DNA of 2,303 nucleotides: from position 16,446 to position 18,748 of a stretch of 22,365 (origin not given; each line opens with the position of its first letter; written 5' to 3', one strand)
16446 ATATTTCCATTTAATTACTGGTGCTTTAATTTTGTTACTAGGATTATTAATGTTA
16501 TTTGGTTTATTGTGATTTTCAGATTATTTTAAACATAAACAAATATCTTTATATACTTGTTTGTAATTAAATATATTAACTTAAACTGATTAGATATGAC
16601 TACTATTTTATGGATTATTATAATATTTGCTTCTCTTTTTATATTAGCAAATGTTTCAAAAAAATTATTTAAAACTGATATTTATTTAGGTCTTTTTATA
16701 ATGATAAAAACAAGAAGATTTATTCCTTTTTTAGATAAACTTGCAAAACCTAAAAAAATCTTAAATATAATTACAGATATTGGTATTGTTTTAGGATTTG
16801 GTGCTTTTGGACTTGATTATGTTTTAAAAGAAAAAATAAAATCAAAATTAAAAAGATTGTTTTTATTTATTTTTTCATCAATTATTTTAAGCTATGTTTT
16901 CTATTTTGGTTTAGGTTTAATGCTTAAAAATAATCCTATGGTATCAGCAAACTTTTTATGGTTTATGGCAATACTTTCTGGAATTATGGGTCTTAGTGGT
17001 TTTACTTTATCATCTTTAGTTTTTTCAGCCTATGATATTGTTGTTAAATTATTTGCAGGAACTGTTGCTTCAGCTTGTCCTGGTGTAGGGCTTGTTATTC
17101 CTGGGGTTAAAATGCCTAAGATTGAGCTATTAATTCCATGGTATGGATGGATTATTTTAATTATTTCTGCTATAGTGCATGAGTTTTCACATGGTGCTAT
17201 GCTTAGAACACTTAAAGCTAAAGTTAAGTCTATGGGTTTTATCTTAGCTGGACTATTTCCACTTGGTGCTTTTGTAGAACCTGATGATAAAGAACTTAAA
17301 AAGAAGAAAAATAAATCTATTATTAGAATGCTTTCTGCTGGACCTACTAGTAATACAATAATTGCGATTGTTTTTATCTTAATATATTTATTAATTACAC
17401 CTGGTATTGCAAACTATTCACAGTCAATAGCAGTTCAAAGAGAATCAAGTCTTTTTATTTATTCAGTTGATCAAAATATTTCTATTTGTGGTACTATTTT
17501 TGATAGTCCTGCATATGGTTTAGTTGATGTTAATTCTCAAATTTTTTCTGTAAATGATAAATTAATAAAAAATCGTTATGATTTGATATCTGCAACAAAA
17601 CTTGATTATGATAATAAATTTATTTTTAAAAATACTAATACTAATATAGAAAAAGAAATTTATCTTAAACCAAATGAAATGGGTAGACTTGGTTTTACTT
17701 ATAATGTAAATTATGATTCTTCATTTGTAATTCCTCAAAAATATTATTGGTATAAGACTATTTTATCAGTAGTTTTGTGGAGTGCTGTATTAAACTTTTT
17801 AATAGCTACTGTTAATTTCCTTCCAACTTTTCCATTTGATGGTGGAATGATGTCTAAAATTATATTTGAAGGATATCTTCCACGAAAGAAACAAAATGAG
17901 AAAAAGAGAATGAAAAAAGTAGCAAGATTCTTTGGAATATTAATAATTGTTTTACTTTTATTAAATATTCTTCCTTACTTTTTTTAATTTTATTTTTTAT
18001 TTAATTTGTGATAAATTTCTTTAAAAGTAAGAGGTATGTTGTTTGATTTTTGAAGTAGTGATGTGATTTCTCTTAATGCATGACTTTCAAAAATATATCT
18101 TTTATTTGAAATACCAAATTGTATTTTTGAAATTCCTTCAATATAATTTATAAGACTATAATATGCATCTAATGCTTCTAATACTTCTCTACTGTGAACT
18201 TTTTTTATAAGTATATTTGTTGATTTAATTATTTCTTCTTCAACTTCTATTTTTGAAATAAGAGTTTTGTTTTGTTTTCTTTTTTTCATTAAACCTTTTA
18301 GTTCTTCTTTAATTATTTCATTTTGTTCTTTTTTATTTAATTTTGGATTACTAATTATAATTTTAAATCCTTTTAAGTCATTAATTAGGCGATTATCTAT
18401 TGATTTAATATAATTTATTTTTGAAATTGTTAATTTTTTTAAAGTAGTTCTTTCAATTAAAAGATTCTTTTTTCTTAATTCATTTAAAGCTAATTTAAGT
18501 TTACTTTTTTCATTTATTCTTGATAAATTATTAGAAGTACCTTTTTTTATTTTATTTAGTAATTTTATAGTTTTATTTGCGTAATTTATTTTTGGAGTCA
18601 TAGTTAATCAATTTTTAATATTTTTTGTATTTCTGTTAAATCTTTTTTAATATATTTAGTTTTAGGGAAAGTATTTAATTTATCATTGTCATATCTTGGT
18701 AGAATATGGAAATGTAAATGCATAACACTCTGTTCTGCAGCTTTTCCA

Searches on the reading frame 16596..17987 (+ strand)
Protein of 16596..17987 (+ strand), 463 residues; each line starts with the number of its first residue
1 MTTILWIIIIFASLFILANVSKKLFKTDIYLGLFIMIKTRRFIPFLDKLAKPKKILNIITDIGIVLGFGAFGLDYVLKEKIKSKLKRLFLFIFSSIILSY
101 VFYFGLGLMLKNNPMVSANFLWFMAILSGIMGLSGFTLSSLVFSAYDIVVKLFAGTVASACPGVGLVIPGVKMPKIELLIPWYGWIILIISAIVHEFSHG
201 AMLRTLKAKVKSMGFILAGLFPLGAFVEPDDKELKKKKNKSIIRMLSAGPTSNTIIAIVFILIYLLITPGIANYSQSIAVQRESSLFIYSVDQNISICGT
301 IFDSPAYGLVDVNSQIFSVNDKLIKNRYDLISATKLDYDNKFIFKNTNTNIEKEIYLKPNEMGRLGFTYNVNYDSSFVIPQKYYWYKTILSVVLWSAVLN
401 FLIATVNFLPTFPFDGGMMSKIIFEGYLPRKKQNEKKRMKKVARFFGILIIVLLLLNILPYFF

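Call 7: search_protein_families(library=ncbifam, proteins=[window:16596-17987:+], max_evalue=0.1)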
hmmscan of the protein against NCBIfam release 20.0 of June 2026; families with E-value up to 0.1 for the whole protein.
window:16596-17987:+ (463 aa): 1 family
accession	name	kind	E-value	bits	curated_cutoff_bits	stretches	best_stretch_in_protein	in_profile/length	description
NF041824.1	daptide_HExxH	equivalog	9.5e-06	25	300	1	186-267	165-244/379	daptide biosynthesis intramembrane metalloprotease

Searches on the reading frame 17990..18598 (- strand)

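Call 92: search_protein_families(library=padloc, proteins=[window:17990-18598:-], max_evalue=0.1)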
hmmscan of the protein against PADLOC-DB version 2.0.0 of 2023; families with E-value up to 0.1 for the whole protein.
window:17990-18598:- (202 aa): 0 families

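Call 93: search_protein_families(library=phrogs, proteins=[window:17990-18598:-], max_evalue=0.1)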
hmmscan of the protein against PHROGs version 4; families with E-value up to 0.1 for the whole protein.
window:17990-18598:- (202 aa): 1 family
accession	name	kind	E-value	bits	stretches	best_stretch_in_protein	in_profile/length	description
phrog_12288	-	unknown function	0.03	15.4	0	2-42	34-76/137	-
